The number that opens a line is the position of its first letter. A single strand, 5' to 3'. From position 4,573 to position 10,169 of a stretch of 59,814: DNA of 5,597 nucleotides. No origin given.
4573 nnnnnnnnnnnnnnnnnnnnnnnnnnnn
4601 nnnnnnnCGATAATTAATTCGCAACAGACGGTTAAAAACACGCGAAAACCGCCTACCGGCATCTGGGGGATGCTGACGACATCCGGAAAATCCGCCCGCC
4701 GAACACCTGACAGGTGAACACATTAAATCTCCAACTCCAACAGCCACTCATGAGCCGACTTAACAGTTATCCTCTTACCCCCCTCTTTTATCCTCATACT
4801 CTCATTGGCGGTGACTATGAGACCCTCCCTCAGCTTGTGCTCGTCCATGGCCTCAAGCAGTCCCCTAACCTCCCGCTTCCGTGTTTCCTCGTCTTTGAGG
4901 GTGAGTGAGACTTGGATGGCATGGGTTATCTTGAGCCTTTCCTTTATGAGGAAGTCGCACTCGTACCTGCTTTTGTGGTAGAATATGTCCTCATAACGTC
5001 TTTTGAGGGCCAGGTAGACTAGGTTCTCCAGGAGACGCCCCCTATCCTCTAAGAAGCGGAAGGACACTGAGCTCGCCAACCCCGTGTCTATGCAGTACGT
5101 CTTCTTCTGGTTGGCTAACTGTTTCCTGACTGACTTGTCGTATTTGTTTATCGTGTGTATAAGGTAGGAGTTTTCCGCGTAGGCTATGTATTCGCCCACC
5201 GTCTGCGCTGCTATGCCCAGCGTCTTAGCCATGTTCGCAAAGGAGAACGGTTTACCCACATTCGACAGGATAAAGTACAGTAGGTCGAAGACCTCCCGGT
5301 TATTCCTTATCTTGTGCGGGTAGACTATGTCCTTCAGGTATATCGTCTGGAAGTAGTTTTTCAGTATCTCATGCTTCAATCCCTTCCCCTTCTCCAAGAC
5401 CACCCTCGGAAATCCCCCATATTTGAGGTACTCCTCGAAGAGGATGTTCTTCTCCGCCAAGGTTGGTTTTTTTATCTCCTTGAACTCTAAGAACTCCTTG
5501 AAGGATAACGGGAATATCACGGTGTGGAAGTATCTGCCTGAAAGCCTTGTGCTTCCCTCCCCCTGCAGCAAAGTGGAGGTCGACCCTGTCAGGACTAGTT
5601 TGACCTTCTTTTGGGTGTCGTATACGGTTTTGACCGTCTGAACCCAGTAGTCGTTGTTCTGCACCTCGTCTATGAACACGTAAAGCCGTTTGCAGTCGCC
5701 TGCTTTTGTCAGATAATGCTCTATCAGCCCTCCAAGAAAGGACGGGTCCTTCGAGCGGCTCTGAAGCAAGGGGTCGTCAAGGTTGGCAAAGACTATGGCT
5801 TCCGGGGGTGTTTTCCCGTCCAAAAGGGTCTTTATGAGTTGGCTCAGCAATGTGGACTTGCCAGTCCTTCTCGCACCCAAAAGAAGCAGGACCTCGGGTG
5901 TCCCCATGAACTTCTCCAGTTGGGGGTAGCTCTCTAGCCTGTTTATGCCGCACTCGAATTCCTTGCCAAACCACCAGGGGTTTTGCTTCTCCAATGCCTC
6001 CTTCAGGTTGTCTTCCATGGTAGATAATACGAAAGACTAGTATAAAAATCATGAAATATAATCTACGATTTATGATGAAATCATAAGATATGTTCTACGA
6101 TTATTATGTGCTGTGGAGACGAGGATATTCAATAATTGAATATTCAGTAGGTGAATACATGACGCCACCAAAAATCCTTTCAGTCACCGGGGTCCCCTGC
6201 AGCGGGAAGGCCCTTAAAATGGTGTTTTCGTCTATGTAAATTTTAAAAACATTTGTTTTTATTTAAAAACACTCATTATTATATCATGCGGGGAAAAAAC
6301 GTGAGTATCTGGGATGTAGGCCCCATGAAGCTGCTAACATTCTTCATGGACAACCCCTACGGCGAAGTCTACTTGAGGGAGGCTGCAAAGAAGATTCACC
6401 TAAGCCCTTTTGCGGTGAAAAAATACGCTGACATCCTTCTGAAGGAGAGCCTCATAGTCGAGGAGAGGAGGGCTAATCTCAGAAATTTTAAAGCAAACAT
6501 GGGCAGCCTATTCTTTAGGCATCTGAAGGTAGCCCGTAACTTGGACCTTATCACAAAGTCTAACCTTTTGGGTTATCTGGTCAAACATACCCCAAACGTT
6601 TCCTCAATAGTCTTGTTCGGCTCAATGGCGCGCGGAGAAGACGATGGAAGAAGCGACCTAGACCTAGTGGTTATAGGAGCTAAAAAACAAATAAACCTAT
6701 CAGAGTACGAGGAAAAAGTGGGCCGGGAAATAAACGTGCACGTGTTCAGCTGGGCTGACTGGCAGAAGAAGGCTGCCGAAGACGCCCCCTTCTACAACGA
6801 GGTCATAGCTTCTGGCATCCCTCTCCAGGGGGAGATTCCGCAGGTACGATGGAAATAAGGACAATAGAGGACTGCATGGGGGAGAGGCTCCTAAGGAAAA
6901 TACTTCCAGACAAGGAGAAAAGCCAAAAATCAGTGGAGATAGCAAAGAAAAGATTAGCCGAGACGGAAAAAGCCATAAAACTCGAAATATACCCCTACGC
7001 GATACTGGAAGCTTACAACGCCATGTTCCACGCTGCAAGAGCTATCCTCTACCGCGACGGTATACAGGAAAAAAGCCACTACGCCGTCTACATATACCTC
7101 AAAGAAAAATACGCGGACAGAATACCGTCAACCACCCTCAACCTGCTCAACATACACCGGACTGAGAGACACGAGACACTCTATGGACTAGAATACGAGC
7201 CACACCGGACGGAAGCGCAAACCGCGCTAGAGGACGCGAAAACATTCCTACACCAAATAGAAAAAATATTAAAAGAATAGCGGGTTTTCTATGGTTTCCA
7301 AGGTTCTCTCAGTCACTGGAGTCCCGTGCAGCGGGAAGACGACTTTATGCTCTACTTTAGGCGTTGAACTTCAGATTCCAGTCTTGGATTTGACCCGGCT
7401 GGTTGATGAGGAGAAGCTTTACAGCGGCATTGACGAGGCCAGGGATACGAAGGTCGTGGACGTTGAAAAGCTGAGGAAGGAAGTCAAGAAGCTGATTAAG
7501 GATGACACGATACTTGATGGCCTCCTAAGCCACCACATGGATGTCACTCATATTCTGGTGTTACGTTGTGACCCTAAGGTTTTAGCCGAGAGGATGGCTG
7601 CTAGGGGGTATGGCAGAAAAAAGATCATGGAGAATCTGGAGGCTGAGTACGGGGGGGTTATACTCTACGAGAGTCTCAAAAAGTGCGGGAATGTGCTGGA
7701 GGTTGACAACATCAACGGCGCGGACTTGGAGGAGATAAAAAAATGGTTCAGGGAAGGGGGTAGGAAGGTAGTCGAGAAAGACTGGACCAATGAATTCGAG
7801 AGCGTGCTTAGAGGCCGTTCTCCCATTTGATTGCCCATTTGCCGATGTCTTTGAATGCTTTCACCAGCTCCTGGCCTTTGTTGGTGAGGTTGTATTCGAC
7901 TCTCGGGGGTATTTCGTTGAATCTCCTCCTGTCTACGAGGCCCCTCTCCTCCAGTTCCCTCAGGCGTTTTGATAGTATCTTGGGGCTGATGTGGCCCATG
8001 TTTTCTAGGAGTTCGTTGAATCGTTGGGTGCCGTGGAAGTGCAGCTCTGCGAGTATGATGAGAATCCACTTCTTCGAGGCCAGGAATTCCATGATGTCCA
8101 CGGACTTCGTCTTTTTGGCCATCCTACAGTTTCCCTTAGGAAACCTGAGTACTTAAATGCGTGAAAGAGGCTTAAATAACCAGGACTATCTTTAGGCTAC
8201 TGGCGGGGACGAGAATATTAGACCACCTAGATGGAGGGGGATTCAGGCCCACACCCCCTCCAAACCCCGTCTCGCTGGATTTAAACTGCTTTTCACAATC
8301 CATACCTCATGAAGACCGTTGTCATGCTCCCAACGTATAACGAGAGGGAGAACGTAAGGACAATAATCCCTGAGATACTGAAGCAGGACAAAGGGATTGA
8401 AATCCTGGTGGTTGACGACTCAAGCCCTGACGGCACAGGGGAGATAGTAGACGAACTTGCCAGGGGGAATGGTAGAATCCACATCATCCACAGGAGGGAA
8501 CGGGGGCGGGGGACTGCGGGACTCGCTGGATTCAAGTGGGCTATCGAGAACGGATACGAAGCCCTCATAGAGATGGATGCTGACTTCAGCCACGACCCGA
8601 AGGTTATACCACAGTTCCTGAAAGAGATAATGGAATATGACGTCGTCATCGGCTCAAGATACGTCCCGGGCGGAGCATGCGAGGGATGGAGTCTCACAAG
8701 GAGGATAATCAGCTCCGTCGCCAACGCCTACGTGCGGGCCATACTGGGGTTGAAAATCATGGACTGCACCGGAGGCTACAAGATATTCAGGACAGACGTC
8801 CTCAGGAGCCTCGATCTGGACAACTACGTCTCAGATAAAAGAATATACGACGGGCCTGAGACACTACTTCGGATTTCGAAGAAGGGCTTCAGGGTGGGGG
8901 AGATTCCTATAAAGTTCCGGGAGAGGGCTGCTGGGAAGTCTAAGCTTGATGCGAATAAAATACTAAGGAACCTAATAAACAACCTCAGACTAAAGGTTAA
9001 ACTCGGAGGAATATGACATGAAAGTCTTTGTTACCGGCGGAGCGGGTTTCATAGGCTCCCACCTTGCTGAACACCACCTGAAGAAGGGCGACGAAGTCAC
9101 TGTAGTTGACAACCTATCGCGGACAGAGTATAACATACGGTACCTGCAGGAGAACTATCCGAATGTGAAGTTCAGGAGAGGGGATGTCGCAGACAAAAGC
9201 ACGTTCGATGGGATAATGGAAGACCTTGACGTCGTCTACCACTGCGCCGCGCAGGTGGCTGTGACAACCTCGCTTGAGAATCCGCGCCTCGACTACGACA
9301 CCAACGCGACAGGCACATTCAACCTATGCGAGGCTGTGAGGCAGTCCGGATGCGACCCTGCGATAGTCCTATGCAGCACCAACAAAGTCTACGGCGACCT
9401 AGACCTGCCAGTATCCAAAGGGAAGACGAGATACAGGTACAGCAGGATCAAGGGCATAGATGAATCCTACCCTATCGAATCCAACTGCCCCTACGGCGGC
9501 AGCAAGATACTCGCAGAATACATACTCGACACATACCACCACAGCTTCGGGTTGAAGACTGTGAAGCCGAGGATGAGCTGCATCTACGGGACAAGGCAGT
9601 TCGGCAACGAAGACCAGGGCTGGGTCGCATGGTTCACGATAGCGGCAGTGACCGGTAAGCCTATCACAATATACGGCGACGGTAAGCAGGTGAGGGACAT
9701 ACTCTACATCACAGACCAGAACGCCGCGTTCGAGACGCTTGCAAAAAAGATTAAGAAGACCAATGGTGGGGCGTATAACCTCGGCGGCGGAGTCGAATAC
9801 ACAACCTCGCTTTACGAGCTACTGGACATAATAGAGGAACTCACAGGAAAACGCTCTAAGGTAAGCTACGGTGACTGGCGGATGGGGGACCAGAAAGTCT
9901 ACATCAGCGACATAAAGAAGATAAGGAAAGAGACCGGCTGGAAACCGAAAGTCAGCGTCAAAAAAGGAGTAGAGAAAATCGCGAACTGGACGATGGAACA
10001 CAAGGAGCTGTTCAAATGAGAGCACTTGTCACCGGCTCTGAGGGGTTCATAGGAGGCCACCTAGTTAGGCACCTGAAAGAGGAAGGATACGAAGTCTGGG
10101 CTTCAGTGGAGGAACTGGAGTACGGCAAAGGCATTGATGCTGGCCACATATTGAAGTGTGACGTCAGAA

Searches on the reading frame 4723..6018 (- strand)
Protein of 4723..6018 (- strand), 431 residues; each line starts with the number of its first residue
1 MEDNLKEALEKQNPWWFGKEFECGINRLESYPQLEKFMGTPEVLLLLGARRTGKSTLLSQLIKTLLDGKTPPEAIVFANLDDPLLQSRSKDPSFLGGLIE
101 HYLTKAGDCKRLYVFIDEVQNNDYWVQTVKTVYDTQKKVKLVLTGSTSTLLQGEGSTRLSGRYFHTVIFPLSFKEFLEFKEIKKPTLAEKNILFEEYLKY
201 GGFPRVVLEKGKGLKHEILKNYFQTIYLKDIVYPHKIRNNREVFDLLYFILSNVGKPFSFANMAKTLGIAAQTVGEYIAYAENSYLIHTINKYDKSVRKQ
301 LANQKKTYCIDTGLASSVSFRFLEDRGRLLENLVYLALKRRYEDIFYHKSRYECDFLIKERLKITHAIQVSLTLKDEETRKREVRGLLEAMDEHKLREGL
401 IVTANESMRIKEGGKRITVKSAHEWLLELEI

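Call 94: search_protein_families(library=pfam, proteins=[window:4723-6018:-], max_evalue=0.0001)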
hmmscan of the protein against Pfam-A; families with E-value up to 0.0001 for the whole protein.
window:4723-6018:- (431 aa): 2 families
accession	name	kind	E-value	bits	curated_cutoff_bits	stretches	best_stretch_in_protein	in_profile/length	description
PF13173.12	AAA_14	-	4e-33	114.6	27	1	42-177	3-129/129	AAA domain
PF13635.12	DUF4143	-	2.3e-22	79.9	28.1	1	229-370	2-157/160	Domain of unknown function (DUF4143)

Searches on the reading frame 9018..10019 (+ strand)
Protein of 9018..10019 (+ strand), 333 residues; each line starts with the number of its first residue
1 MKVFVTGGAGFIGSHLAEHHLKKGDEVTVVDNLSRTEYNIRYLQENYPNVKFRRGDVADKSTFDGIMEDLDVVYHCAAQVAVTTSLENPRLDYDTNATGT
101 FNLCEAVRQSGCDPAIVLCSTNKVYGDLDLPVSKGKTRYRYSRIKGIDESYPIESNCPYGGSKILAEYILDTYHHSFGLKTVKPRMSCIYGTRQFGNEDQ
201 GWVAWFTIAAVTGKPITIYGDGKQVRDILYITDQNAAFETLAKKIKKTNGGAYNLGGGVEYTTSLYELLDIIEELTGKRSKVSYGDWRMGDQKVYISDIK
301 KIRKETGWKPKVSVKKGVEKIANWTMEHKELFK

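Call 94: search_protein_families(library=pfam, proteins=[window:9018-10019:+], max_evalue=0.0001)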
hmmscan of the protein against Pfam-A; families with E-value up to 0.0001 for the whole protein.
window:9018-10019:+ (333 aa): 8 families
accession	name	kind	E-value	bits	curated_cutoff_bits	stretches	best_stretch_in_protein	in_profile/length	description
PF16363.11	GDP_Man_Dehyd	-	2.3e-51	175.7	27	1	4-320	1-331/332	GDP-mannose 4,6 dehydratase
PF01370.27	Epimerase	-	6.8e-48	163.6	20.9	1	3-256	1-240/240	NAD dependent epimerase/dehydratase family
PF01073.25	3Beta_HSD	-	1.7e-16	60.5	22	1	5-231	2-218/280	3-beta hydroxysteroid dehydrogenase/isomerase family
PF07993.18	NAD_binding_4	-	1e-14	54.8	20.1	1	5-209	1-229/258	Male sterility protein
PF02719.21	Polysacc_synt_2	-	2.9e-13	50.1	20.2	1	3-124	1-131/293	Polysaccharide biosynthesis protein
PF04321.23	RmlD_sub_bind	-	3.8e-10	39.8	27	1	1-192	1-154/287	RmlD substrate binding domain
PF13460.12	NAD_binding_10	-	2.6e-07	31.1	27.2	1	7-128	1-105/184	NAD(P)H-binding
PF00106.31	adh_short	-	2e-06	27.9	26.6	1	3-107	3-119/195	short chain dehydrogenase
